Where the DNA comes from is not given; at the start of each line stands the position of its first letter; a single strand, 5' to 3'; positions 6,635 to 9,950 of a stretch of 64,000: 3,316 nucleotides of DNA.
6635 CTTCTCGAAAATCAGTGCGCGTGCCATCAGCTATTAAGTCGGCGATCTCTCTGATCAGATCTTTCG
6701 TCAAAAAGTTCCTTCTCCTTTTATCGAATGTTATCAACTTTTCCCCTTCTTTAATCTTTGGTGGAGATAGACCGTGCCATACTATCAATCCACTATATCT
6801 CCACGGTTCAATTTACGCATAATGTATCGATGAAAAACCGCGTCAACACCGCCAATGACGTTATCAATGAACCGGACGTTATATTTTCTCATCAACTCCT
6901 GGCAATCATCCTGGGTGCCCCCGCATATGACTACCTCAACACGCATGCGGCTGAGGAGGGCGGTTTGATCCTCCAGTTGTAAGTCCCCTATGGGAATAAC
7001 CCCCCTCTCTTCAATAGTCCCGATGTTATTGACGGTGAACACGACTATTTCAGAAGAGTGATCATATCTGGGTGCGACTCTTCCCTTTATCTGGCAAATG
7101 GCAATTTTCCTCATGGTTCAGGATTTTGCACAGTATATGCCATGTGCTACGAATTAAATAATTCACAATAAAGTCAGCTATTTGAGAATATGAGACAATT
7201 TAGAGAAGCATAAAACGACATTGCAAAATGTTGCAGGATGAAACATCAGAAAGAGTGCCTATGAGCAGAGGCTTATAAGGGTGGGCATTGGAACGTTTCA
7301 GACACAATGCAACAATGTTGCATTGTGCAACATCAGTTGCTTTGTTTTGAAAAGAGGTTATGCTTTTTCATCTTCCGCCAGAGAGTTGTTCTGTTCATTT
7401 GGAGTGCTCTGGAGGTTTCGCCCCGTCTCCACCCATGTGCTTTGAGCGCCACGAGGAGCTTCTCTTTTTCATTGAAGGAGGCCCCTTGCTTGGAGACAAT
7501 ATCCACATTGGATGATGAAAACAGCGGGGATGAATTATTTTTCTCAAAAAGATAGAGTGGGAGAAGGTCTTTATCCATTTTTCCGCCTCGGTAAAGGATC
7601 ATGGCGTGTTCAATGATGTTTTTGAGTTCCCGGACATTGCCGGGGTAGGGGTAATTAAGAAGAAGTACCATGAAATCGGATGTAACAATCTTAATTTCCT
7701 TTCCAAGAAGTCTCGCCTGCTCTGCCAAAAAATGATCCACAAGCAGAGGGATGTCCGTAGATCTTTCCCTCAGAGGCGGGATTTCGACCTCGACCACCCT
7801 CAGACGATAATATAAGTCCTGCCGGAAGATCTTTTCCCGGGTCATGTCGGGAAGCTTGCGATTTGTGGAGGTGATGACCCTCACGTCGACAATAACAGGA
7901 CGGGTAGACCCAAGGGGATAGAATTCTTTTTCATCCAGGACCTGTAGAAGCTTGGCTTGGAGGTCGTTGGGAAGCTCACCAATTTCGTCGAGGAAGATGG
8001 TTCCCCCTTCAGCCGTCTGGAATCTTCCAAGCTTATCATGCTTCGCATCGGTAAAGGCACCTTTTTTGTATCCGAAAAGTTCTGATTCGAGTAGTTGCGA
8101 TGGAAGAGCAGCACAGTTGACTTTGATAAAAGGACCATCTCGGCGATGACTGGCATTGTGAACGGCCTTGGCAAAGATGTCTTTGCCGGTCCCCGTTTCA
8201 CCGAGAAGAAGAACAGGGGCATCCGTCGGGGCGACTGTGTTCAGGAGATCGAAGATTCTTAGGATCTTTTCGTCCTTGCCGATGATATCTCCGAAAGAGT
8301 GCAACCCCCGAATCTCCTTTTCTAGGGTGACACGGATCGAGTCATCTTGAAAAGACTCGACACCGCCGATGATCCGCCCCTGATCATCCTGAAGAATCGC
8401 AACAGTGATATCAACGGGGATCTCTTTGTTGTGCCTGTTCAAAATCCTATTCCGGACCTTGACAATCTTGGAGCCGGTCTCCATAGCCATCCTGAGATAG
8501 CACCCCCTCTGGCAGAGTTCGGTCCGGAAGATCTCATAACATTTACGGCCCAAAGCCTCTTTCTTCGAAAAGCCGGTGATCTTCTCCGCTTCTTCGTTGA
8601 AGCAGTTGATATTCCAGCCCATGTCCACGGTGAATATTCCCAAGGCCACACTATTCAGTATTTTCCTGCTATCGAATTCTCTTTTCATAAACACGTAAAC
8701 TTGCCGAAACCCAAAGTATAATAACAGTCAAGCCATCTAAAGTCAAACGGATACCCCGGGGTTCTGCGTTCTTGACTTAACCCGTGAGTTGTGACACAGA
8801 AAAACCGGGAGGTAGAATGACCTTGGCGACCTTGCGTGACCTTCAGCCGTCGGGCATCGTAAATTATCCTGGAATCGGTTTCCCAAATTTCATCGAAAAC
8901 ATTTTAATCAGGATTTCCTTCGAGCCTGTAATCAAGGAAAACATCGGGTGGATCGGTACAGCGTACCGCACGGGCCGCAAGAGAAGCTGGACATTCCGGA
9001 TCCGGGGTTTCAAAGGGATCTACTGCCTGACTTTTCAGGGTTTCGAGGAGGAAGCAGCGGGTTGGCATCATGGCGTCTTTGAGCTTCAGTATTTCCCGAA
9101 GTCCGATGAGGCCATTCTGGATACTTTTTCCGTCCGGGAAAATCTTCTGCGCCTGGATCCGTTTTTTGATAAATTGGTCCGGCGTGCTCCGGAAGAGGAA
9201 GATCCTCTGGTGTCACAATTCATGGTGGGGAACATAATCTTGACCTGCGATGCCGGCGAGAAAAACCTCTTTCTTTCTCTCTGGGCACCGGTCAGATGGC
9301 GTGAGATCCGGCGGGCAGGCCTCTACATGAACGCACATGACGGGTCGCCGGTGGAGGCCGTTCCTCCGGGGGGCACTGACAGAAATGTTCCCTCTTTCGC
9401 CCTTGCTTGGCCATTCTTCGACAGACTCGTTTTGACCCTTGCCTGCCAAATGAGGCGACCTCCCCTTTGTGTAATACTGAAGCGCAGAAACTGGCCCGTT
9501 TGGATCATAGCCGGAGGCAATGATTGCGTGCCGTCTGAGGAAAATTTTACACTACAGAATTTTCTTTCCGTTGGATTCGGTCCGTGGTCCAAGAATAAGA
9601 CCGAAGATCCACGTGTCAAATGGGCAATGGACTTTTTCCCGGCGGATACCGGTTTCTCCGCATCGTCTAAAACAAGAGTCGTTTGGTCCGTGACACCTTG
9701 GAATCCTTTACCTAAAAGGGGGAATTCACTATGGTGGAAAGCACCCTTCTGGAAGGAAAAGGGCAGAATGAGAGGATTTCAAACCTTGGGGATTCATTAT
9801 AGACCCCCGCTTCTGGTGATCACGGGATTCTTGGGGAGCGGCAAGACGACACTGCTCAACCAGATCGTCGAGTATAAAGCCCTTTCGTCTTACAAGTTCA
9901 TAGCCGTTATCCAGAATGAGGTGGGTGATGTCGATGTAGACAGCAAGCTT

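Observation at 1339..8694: Same-strand envelope gene string downstream of a sigma-54 activator gene, combining two exported Sec proteins with unrecognised membrane components: candidate uncharacterised periplasmic redox/detoxification module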

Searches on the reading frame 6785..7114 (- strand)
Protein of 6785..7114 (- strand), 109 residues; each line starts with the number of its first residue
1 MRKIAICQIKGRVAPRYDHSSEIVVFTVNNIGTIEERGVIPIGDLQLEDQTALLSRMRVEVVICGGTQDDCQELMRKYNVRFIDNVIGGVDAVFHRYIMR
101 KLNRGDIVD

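Call 5: search_protein_families(library=pfam, max_evalue=0.01, proteins=[window:6785-7114:-])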
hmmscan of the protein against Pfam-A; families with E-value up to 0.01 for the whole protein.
window:6785-7114:- (109 aa): 1 family
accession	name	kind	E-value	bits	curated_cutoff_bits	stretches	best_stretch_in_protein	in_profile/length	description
PF02579.22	Nitro_FeMo-Co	-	0.0066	17.2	26.3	1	11-98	3-93/94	Dinitrogenase iron-molybdenum cofactor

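Call 6: search_protein_families(library=ncbifam, max_evalue=0.01, proteins=[window:6785-7114:-])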
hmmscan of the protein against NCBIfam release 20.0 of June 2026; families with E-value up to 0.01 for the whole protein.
window:6785-7114:- (109 aa): 1 family
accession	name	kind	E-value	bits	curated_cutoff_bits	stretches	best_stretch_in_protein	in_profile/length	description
NF041136.1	MrpORP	equivalog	1.8e-06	27.5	450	1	2-100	265-363/365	iron-sulfur cluster carrier protein MrpORP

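Call 71: search_solved_structures(query=window:6785-7114:-, max_evalue=1, show_alignments=2)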
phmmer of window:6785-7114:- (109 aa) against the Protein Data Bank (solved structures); distinct sequences matched with E-value up to 1: 1.
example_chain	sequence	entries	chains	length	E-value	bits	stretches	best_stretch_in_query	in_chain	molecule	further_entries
1z5x_E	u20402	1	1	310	0.75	13.4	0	14-62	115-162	Ecdysone receptor ligand binding domain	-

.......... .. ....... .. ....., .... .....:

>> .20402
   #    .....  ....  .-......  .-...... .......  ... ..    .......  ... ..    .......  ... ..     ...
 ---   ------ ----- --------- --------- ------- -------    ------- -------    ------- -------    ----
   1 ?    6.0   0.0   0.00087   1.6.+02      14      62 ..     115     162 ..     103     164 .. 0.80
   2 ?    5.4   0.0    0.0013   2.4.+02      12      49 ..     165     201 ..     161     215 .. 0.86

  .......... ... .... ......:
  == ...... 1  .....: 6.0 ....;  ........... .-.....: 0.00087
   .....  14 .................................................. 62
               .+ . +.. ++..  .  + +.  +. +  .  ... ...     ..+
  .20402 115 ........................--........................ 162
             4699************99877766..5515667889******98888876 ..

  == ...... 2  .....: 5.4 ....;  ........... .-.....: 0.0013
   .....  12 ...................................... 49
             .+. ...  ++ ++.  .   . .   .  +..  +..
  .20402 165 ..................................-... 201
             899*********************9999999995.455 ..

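Call 96: search_protein_families(library=padloc, max_evalue=0.001, proteins=[window:6785-7114:-])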
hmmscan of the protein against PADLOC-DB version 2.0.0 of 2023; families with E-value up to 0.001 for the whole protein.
window:6785-7114:- (109 aa): 0 families

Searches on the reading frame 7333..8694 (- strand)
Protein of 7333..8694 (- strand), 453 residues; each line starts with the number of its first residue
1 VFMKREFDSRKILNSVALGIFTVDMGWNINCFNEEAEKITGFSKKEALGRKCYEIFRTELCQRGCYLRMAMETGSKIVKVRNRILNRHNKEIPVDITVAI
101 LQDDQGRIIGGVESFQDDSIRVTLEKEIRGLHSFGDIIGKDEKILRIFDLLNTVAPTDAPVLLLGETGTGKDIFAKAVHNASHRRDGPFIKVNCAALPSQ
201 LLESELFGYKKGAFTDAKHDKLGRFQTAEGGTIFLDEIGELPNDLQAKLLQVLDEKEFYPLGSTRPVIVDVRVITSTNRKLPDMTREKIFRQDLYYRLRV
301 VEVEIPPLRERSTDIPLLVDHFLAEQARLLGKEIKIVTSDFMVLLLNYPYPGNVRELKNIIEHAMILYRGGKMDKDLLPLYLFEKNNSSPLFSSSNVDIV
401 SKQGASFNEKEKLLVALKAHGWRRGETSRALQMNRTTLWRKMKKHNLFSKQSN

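Call 5: search_protein_families(library=pfam, max_evalue=0.01, proteins=[window:7333-8694:-])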
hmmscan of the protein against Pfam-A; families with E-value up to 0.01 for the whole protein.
window:7333-8694:- (453 aa): 13 families
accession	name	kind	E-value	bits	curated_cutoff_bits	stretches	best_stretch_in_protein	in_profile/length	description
PF00158.32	Sigma54_activat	-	9.1e-68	227.6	20.2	1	137-303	1-167/168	Sigma-54 interaction domain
PF25601.1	AAA_lid_14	-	1.6e-24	85.9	27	1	309-389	1-81/87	AAA+ ATPase lid domain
PF14532.12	Sigma54_activ_2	-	1.8e-21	77.2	25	1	138-308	1-138/138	Sigma-54 interaction domain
PF02954.25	HTH_8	-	6.5e-10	39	22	1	409-445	6-42/42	Bacterial regulatory protein, Fis family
PF13426.13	PAS_9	-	2.7e-09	37.7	27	1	19-117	3-100/103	PAS domain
PF07728.20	AAA_5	-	2.9e-09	37.5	22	1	160-280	1-124/139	AAA domain (dynein-related subfamily)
PF00989.32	PAS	-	1e-07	32.4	22.6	1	10-110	4-105/113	PAS fold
PF00004.35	AAA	-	4.9e-07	30.7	21.2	1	161-293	1-121/131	ATPase family associated with various cellular activities (AAA)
PF08448.16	PAS_4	-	4.8e-06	27.2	23.1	1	13-117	1-104/110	PAS fold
PF07724.20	AAA_2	-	2.1e-05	25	27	1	161-255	6-101/166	AAA domain (Cdc48 subfamily)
PF13191.12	AAA_16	-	0.001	20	32.6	1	138-251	3-122/167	AAA ATPase domain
PF20030.5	bpMoxR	-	0.0052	16.3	27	0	146-300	19-166/205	MoxR domain in the MoxR-vWA-beta-propeller ternary systems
PF12775.13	AAA_7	-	0.0072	16.3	25.8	0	144-195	19-70/181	P-loop containing dynein motor region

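Call 6: search_protein_families(library=ncbifam, max_evalue=0.01, proteins=[window:7333-8694:-])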
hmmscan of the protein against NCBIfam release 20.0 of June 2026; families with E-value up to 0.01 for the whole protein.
window:7333-8694:- (453 aa): 34 families (the best 25 are shown)
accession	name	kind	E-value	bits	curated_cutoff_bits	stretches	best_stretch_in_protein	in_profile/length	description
NF041552.1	TF_PrdR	equivalog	1.5e-105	353.7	795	1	9-445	136-576/577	sigma-54 dependent transcriptional regulator PrdR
TIGR01817.1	nifA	equivalog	2.1e-94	317.2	528.85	1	132-446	193-528/534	nif-specific transcriptional activator NifA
NF038308.1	RNA_repair_RtcR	equivalog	2e-88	297.6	650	1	122-439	167-505/530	RNA repair transcriptional activator RtcR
NF003451.0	PRK05022.1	equivalog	1e-86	291.7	476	1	133-446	188-509/512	nitric oxide reductase transcriptional regulator NorR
TIGR02915.1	PEP_resp_reg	equivalog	1.2e-84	284.7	502.6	1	132-447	136-444/445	PEP-CTERM-box response regulator transcription factor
NF011958.0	PRK15429.1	equivalog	4.7e-84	283.3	830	1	132-446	376-685/692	formate hydrogenlyase transcriptional activator FlhA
NF008469.0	PRK11361.1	equivalog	2.4e-83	280.4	714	1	123-445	131-454/461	acetoacetate metabolism transcriptional regulator AtoC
TIGR02329.1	propionate_PrpR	equivalog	9e-82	275.4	499.2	1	116-444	193-526/526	propionate catabolism operon regulatory protein PrpR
TIGR01818.1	ntrC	equivalog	9.8e-82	275.2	558.6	1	134-396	133-395/463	nitrogen regulation protein NR(I)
NF050807.1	TransRegFlbDCaul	equivalog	4.6e-78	263.1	750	1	136-378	119-361/454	sigma-54-dependent transcriptional regulator FlbD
NF008485.2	PRK11388.1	equivalog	3.3e-77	260.3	551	1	11-451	214-641/643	dihydroxyacetone kinase operon transcriptional regulator DhaR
NF007689.0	PRK10365.1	equivalog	8.2e-77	258.8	760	1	136-442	140-439/441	sigma-54-dependent response regulator transcription factor ZraR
NF011695.0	PRK15115.1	equivalog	2.8e-76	257.1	763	1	136-447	136-438/445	two-component system response regulator GlrR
NF011953.0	PRK15424.1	equivalog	7e-76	255.9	703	1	121-446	205-535/538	propionate catabolism operon regulatory protein PrpR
NF041906.1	V4R_TF_MobR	exception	7.1e-76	255.8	999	1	136-444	233-543/544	phenol degradation transcriptional regulator MobR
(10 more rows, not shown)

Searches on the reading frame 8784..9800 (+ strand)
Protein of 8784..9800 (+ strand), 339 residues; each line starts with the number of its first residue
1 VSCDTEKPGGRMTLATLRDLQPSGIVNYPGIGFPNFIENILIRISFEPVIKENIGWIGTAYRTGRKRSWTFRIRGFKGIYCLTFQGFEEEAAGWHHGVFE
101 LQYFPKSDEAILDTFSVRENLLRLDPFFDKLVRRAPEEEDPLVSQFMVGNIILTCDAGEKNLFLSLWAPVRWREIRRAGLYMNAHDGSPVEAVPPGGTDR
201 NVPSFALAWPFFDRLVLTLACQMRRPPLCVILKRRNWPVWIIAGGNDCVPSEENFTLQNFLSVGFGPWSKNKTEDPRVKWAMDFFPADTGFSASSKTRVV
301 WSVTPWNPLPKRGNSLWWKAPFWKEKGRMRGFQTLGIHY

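Call 67: search_solved_structures(query=window:8784-9800:+, max_evalue=10)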
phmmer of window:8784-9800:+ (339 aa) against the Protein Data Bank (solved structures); distinct sequences matched with E-value up to 10: 10.
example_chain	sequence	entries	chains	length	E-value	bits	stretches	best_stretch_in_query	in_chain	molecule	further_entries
8heh_A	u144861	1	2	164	1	11.4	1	27-97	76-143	GNAT family N-acetyltransferase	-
1hij_A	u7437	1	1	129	1.1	11.3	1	224-262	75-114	INTERLEUKIN-4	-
5fhx_A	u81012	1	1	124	1.4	11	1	224-262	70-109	Interleukin-4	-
6oel_A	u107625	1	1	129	1.5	10.9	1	224-262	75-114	engineered Interleukin-4, RGA variant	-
8a4f_A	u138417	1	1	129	1.5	10.8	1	224-262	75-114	Interleukin-4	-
1cyl_A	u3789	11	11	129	1.5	10.8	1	224-262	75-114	INTERLEUKIN-4 | PROTEIN (INTERLEUKIN-4)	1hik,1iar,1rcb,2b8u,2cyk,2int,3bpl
1hzi_A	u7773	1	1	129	1.5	10.8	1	224-262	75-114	INTERLEUKIN-4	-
2d48_A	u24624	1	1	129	1.5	10.8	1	224-262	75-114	Interleukin-4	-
1itl_A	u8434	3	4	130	1.6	10.8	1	224-262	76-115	INTERLEUKIN-4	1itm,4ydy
3qb7_A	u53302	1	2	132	1.6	10.8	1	224-262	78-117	Interleukin 4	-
